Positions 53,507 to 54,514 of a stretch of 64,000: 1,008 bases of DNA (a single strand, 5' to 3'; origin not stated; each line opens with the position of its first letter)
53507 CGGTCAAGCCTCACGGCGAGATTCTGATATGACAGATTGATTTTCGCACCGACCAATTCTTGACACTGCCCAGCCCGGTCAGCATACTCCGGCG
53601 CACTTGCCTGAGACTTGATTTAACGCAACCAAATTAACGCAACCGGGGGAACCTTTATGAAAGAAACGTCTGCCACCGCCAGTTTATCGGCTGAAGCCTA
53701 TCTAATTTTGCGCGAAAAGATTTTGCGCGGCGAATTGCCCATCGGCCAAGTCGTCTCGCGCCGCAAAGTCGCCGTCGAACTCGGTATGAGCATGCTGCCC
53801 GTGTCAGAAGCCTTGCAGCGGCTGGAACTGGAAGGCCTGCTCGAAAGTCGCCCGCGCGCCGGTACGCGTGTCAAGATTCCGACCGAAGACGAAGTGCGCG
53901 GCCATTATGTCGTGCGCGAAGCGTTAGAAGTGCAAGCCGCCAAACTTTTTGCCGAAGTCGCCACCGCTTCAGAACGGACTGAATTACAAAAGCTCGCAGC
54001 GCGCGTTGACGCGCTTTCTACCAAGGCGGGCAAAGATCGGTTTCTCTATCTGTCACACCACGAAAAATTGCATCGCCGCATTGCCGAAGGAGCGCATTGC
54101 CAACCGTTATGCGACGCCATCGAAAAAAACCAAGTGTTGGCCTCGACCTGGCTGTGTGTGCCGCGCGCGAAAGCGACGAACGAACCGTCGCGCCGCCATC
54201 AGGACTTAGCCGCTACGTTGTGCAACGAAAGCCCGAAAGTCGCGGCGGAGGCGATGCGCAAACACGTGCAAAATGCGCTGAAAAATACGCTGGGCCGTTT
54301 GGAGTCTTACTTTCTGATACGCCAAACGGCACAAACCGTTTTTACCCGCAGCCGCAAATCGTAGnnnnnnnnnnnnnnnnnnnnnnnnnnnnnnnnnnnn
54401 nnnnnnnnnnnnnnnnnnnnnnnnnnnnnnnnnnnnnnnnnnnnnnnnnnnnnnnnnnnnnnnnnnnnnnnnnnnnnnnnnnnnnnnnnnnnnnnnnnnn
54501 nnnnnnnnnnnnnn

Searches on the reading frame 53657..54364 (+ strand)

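Call 25: search_protein_families(library=pfam, proteins=[window:53657-54364:+])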
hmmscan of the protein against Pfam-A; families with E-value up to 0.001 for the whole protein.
window:53657-54364:+ (235 aa): 2 families
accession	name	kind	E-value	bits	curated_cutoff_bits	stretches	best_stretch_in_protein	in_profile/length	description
PF00392.27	GntR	-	9.7e-14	51.2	27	1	11-72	2-64/64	Bacterial regulatory proteins, gntR family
PF07729.17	FCD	-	2.1e-11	44.8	24.3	1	84-205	3-124/125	FCD domain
